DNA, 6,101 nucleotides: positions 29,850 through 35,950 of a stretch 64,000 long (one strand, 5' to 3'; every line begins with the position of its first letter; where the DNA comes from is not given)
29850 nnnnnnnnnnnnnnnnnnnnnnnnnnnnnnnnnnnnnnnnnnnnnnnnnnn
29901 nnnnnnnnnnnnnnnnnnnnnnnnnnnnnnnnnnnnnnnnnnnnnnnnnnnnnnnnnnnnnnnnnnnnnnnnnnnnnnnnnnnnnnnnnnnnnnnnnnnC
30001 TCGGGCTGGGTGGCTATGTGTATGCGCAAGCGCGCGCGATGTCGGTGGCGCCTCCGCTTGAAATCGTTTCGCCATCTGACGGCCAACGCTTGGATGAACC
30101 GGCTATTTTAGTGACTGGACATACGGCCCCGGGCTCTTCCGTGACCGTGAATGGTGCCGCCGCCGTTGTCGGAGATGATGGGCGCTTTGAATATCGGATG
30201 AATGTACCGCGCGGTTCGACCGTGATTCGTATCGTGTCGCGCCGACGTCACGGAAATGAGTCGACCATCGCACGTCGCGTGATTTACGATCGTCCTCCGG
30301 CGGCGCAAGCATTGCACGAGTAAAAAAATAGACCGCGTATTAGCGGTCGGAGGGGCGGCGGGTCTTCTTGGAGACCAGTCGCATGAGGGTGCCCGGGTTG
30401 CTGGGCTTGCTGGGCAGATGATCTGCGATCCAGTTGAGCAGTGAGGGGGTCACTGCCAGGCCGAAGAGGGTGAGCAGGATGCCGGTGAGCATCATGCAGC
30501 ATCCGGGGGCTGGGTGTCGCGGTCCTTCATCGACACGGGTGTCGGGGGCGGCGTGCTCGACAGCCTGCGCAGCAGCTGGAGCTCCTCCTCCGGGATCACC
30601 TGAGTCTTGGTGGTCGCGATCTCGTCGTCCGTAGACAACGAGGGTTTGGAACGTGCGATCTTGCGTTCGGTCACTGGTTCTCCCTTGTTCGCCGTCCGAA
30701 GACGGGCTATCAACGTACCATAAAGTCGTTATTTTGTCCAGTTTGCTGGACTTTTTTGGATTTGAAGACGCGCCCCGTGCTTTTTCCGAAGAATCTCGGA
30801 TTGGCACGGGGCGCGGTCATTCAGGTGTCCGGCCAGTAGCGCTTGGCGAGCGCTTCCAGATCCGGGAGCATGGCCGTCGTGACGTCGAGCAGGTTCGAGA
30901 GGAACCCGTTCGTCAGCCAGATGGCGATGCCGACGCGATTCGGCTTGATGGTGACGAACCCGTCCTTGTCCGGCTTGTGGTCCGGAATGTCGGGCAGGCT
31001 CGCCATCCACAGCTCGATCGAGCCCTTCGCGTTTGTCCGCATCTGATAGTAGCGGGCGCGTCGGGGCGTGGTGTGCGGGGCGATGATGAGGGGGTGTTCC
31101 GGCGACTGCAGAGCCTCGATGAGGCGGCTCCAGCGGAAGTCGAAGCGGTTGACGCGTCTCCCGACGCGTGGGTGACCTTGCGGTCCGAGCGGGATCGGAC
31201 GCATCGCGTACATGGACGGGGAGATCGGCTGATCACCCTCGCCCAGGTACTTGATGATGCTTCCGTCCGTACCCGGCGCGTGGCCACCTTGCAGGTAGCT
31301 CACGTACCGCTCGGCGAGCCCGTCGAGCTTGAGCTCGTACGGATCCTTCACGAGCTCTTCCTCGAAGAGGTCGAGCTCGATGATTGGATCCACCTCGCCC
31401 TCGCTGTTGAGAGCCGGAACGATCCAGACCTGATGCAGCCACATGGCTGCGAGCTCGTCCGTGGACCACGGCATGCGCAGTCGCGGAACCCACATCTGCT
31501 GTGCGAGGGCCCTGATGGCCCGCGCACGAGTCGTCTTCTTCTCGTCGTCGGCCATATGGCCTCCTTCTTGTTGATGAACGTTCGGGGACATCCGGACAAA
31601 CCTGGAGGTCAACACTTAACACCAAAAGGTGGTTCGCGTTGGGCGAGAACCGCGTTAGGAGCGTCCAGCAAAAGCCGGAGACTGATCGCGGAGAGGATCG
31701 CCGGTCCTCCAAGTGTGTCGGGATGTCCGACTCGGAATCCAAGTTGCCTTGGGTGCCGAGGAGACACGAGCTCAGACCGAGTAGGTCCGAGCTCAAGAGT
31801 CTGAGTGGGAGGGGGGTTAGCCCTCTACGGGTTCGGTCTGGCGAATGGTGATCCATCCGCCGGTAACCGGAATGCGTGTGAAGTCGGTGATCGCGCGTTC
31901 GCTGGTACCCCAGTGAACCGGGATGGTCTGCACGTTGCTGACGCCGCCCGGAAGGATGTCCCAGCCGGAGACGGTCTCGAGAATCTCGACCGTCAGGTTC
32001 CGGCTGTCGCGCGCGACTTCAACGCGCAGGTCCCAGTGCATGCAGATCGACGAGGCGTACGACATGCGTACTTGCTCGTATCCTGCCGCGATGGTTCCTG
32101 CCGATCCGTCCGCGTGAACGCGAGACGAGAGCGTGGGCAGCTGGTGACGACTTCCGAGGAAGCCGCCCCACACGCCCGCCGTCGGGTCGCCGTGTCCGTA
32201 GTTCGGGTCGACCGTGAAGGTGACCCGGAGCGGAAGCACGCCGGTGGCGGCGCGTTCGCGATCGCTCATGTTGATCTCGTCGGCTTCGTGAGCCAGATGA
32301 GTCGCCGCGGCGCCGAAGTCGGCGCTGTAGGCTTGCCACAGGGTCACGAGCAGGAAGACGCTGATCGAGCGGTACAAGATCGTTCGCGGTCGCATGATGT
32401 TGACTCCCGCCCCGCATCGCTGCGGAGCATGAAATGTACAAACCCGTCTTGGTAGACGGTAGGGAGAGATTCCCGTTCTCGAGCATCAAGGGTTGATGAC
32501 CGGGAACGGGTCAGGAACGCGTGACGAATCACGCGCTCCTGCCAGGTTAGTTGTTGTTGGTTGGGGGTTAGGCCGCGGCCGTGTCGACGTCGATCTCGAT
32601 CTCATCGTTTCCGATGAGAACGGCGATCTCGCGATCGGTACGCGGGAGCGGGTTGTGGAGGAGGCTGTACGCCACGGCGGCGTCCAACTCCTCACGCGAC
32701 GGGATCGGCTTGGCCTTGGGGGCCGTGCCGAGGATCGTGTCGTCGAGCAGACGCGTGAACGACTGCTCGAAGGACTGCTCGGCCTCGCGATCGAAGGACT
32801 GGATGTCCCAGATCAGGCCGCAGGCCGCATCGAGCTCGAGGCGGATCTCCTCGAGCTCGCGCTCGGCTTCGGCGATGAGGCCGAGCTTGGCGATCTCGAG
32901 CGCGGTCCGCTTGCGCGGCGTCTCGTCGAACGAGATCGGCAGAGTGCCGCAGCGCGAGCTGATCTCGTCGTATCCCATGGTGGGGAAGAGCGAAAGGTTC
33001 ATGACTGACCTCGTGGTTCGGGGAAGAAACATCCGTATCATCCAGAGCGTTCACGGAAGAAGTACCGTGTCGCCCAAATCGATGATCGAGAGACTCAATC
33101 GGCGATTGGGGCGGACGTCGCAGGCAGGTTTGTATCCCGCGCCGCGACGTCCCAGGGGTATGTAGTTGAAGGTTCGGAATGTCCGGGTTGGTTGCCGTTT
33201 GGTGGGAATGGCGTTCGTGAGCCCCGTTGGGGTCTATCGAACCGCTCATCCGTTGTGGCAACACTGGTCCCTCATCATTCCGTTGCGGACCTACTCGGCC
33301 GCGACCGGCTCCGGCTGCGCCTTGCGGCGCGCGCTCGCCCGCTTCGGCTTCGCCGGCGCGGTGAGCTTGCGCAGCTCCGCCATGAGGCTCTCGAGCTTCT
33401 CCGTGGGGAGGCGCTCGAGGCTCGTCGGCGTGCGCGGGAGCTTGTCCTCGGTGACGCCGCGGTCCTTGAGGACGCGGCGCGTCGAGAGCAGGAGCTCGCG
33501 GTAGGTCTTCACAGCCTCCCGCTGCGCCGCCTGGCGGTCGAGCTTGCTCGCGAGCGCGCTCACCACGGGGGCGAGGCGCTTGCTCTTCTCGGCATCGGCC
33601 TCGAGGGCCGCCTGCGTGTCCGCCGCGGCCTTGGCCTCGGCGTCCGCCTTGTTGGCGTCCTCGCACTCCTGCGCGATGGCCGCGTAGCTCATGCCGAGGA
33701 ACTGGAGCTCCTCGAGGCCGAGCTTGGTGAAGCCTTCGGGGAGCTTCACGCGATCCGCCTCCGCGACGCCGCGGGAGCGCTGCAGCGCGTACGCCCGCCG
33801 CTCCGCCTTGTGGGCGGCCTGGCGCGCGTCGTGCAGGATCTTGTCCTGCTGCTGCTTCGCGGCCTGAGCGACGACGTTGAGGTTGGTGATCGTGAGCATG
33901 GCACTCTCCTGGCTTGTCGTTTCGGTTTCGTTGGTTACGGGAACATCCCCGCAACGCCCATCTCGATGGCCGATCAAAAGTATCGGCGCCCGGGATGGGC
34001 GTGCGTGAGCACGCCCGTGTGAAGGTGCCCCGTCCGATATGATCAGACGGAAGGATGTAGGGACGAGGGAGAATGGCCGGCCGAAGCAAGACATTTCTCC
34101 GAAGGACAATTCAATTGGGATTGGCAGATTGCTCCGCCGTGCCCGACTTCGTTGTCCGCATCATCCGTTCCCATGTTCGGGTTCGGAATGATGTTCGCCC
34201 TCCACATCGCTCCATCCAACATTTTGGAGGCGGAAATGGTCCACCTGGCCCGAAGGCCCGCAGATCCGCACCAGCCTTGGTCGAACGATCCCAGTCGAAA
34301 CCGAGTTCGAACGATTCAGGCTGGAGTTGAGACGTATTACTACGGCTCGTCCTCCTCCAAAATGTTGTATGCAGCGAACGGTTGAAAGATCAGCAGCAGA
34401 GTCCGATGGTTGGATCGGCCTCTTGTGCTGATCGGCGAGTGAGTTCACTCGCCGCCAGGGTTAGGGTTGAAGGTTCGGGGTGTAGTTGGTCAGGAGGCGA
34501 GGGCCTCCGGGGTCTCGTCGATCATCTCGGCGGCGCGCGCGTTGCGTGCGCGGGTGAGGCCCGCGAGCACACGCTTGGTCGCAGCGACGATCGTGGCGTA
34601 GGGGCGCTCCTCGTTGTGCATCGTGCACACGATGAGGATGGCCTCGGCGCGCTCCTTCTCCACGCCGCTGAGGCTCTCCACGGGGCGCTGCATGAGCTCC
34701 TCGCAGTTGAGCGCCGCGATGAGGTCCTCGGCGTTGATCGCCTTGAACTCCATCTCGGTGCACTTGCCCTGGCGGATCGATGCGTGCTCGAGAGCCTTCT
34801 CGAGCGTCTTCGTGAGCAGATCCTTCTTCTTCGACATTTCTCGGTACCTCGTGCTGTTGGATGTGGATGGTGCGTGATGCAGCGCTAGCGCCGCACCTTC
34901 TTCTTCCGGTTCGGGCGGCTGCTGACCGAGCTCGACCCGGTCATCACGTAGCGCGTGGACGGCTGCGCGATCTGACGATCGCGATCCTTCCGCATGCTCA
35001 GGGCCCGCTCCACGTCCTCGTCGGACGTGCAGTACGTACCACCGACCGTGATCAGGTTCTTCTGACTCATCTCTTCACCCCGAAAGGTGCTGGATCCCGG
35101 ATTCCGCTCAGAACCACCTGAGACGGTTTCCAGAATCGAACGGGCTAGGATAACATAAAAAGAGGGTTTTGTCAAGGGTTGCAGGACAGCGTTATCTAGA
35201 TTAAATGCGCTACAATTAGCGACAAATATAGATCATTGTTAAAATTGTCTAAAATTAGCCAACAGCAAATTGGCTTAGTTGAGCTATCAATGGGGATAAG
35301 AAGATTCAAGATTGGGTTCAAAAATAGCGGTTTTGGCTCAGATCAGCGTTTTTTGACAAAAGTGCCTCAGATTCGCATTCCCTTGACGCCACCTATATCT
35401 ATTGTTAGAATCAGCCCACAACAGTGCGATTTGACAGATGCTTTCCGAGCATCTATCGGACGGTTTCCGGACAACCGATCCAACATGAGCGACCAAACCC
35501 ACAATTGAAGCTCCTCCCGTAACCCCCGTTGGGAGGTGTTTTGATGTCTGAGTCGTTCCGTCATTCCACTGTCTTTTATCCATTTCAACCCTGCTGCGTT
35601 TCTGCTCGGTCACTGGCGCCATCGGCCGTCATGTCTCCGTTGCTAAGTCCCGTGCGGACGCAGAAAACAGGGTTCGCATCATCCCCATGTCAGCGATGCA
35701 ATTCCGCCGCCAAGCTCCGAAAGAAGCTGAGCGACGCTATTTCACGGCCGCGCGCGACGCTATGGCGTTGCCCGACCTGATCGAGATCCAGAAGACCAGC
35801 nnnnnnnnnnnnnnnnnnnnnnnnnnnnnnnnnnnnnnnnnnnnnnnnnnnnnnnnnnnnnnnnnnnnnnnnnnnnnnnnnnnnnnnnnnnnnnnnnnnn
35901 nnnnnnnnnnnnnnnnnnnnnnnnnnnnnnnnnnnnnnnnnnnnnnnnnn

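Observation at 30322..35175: Eight-gene, single-strand ORFan island between rodZ-like and rpoB: best candidate for an undescribed system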

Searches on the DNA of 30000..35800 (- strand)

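Call 22: search_rna_families(source=window, start=30000, end=35800, threshold=evalue, max_evalue=1)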
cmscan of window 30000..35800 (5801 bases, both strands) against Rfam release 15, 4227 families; matches with E-value up to 1: 1.
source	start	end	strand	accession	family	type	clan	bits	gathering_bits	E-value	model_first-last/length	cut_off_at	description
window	32830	32926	+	RF02093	mir-2968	Gene; miRNA;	-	23.2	70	0.93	1-106/106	no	mir-2968 microRNA precursor family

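Call 49: build_rna_model(alignment_id=A9)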
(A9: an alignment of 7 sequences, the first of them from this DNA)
Model R1 built from alignment A9 (7 sequences, 175 columns); structure: RNAalifold consensus.
model positions 163; base pairs 49; branch points 1; effective number of sequences 1.34; information 0.591 bits per position. Calibrated on 0.2 Mb of random sequence (short: E-values are rough).
structure used (alignment columns):
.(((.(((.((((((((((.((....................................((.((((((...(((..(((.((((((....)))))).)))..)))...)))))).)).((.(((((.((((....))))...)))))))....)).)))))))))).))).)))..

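Call 50: search_with_rna_model(model_id=R1, sources=[window, L002, L006, L007, L008, L009, L010, L011, L012, L013, L014, L015, L016, L017, L018, L019, L020, L021, L022, L023, L024, L025, L026, L027], max_evalue=1, make_alignment=true)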
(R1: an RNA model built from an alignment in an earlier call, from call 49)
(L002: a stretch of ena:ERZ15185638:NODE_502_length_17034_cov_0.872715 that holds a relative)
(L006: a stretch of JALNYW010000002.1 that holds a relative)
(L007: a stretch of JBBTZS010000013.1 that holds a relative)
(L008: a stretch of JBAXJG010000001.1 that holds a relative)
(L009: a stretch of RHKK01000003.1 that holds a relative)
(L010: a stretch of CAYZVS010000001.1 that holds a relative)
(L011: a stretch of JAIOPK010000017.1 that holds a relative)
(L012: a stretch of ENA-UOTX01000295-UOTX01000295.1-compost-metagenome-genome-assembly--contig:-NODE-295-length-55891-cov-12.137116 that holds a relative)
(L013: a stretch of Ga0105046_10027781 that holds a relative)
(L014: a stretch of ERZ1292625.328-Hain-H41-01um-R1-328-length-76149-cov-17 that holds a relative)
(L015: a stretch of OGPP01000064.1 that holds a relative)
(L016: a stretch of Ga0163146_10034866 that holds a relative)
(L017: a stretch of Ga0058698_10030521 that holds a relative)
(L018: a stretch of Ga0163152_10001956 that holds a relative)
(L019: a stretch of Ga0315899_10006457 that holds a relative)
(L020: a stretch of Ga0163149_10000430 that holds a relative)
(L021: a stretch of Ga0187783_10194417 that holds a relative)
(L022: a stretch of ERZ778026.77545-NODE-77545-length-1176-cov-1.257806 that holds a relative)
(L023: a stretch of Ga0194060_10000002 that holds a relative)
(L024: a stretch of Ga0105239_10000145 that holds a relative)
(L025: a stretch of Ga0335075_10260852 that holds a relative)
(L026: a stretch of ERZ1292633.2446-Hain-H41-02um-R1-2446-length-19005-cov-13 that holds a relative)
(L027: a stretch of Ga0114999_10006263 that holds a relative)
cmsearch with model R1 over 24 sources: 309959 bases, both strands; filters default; matches with E-value up to 1: 36.
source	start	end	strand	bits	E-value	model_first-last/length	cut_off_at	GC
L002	1583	1744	+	171.7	1.4e-43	1-163/163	no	0.56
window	34211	34372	-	170.5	2.9e-43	1-163/163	no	0.55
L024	224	387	+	165.9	5.2e-42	1-163/163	no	0.56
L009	15753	15919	-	155.5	3.1e-39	1-163/163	no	0.59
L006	14371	14525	-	152.6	1.9e-38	1-163/163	no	0.55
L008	14527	14701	-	152.1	2.5e-38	1-163/163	no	0.55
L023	749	923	+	152.1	2.5e-38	1-163/163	no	0.55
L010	16672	16832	-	148.6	2.1e-37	1-163/163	no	0.54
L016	384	544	+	148.6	2.1e-37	1-163/163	no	0.54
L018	3711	3871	-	148.6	2.1e-37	1-163/163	no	0.54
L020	4866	5026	-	148.6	2.1e-37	1-163/163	no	0.54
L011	17798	17958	-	144.7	2.5e-36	1-163/163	no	0.59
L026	1729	1895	-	138.4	1.1e-34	1-163/163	no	0.58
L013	272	432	+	137.4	2.1e-34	1-163/163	no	0.59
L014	8904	9015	+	68.7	5.1e-16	1-107/163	3'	0.54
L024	223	386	-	56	1.3e-12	1-163/163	no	0.56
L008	14528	14702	+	48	1.7e-10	1-163/163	no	0.55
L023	748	922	-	48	1.7e-10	1-163/163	no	0.55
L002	1582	1743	-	47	3.4e-10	1-163/163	no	0.56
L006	14372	14526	+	46.9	3.6e-10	1-163/163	no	0.55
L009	15754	15920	+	44.9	1.2e-09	1-163/163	no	0.59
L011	17799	17959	+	40.6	1.7e-08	1-163/163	no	0.59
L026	1730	1896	+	39.9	2.5e-08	1-163/163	no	0.58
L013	271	431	-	39.5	3.4e-08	1-163/163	no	0.59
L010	16673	16833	+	38.7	5.4e-08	1-163/163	no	0.54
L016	383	543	-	38.7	5.4e-08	1-163/163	no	0.54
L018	3712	3872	+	38.7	5.4e-08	1-163/163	no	0.54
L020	4867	5027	+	38.7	5.4e-08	1-163/163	no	0.54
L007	11986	12124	-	22.3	0.0013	1-163/163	no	0.66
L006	14201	14368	-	21.7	0.002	1-163/163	no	0.61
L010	16505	16667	-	19.5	0.0073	1-163/163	no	0.56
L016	549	711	+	19.5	0.0073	1-163/163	no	0.56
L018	3544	3706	-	19.5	0.0073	1-163/163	no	0.56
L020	4699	4861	-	19.5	0.0073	1-163/163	no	0.56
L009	10414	10529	+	16.3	0.052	1-163/163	no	0.73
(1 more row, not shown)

Alignment A10: 36 matches aligned to the model, 215 columns, each read 5' to 3' on its own strand. Consensus structure (alignment columns), stored with it:
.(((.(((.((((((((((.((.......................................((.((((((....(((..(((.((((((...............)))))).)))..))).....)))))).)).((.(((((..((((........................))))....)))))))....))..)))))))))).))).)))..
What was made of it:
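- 34049..34212 (-): RNA domain B2, directly 3' of B. It is closed by GAUGUGGAGGG/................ and contains the hairpin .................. and further UUCG hairpins. R1 gives weak hits at this position in L006 and L010 (call 50).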

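Call 51: search_with_rna_model(model_id=R1, sources=[window, L002, L006, L008, L009, L010, L011, L013, L024, L026], max_evalue=1e-25, make_alignment=true)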
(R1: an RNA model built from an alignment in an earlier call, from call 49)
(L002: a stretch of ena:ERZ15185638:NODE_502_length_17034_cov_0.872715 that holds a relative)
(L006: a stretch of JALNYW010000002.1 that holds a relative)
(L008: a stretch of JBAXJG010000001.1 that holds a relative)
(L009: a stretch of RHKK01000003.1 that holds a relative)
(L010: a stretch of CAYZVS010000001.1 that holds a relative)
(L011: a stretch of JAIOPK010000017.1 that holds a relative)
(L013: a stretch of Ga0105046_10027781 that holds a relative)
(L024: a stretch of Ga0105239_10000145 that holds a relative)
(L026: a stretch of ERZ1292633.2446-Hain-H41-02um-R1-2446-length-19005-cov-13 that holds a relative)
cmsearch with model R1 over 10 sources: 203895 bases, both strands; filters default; matches with E-value up to 1e-25: 10.
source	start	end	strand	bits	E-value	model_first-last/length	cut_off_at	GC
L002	1583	1744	+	171.7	9.4e-44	1-163/163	no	0.56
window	34211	34372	-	170.5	1.9e-43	1-163/163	no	0.55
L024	224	387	+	165.9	3.4e-42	1-163/163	no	0.56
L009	15753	15919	-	155.5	2.1e-39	1-163/163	no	0.59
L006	14371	14525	-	152.6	1.2e-38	1-163/163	no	0.55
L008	14527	14701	-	152.1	1.7e-38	1-163/163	no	0.55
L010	16672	16832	-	148.6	1.4e-37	1-163/163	no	0.54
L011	17798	17958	-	144.7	1.6e-36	1-163/163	no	0.59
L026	1729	1895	-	138.4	7.5e-35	1-163/163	no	0.58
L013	272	432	+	137.4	1.4e-34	1-163/163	no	0.59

Alignment A11: 10 matches aligned to the model, 175 columns, each read 5' to 3' on its own strand. Consensus structure (alignment columns), stored with it:
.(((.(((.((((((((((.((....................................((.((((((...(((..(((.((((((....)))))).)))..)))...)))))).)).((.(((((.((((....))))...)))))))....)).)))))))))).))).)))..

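Call 72: build_rna_model(alignment_id=A8)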
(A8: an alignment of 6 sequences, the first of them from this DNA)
Model R2 built from alignment A8 (6 sequences, 165 columns); structure: RNAalifold consensus.
model positions 161; base pairs 47; branch points 1; effective number of sequences 1.33; information 0.59 bits per position. Calibrated on 0.2 Mb of random sequence (short: E-values are rough).
structure used (alignment columns):
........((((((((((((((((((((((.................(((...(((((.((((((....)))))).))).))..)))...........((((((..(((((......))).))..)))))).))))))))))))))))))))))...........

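Call 73: search_with_rna_model(model_id=R2, sources=[window, L002, L006, L007, L008, L009, L010, L011, L013, L014, L016, L018, L020, L023, L024, L026, L028, L030, L032], max_evalue=0.01, make_alignment=true)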
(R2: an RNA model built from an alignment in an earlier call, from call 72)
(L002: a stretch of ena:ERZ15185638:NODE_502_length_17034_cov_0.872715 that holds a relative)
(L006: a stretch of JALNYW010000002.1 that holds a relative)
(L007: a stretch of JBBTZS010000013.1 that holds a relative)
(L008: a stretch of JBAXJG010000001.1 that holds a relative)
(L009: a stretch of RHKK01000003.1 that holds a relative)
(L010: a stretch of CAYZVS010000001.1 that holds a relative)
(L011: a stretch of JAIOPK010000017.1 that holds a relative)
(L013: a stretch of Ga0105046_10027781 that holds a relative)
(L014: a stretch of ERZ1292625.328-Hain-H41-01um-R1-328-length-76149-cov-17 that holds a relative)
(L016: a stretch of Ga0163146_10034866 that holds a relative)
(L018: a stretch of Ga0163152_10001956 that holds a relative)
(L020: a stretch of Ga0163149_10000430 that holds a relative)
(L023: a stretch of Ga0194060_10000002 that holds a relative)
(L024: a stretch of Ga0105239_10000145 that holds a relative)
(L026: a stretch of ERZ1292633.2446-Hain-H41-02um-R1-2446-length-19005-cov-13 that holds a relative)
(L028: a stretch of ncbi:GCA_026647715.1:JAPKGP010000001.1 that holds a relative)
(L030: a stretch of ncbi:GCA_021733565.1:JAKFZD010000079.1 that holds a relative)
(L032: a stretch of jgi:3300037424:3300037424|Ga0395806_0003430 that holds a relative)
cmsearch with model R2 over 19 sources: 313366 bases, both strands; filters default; matches with E-value up to 0.01: 24.
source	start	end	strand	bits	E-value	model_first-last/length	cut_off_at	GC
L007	11974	12135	-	171.7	4.7e-44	1-161/161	no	0.64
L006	12192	12352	-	166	1.7e-42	1-161/161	no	0.65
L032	11030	11191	+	164.3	4.8e-42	1-161/161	no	0.57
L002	4229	4387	+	157.5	3.3e-40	1-161/161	no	0.6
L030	11067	11227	+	156.4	6.5e-40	1-161/161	no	0.61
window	31576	31735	-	152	1e-38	1-161/161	no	0.59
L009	12290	12451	-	149.7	4.4e-38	1-161/161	no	0.64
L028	11066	11227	+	149.7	4.4e-38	1-161/161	no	0.64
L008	11895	12049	-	134.3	6.3e-34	1-161/161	no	0.58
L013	2947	3111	+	59.8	8.7e-14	1-161/161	no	0.55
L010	14045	14208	-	59.4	1.1e-13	1-161/161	no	0.54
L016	3008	3171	+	59.4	1.1e-13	1-161/161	no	0.54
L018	1084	1247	-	59.4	1.1e-13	1-161/161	no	0.54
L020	2239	2402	-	59.4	1.1e-13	1-161/161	no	0.54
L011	13938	14096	-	51.8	1.3e-11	1-161/161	no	0.57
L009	12292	12453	+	35.1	4.1e-07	1-161/161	no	0.64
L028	11064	11225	-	35.1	4.1e-07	1-161/161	no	0.64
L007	11976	12135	+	31.5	3.8e-06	1-161/161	no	0.64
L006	12194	12353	+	31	5.3e-06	1-161/161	no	0.64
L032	11028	11189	-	30.6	6.6e-06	1-161/161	no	0.58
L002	4227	4385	-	27.7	4.1e-05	1-161/161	no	0.59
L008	11896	12051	+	26.6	8e-05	1-161/161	no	0.58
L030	11066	11225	-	22.5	0.0011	1-161/161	no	0.61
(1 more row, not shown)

Alignment A15: 24 matches aligned to the model, 283 columns, each read 5' to 3' on its own strand. Consensus structure (alignment columns), stored with it:
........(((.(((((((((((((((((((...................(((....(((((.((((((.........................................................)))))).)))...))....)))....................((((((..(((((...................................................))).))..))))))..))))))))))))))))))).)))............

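Call 74: search_with_rna_model(model_id=R1, sources=[L028, L030, L032, L031, L033, L029], max_evalue=0.01)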
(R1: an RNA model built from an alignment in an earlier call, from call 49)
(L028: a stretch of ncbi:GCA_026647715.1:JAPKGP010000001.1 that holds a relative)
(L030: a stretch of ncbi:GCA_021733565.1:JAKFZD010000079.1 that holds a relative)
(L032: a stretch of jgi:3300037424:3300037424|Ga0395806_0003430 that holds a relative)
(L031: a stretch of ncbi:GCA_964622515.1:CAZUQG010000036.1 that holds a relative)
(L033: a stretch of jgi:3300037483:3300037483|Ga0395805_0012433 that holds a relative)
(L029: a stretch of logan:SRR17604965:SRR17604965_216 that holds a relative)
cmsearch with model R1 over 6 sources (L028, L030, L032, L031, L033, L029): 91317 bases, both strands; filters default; matches with E-value up to 0.01: 10.
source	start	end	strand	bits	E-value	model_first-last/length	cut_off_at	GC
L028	7598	7764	+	155.5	9.3e-40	1-163/163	no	0.59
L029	70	236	+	155.5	9.3e-40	1-163/163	no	0.59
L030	8146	8300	+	153.4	3.4e-39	1-163/163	no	0.57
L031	536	690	+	153.4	3.4e-39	1-163/163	no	0.57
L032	7793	7959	+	130.4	4.7e-33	1-163/163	no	0.57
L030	8145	8299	-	47.6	6.5e-11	1-163/163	no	0.57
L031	535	689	-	47.6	6.5e-11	1-163/163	no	0.57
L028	7597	7763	-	44.9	3.5e-10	1-163/163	no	0.59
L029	69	235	-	44.9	3.5e-10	1-163/163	no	0.59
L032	7792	7958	-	29.8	3.8e-06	1-163/163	no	0.58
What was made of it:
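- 34211..34372 (-): RNA domain B: four-helix junction of about 163 nt. It is closed by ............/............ and has one GNRA-capped and two UUCG-capped hairpins. Model R1 scores 130-172 bits in 12 distinct sequences, against 30-56 bits on the opposite strand (calls 50, 51, 74).
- The strand is settled by G-U pairs and by model scores of 130-172 bits against 30-56 bits (calls 50, 74).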
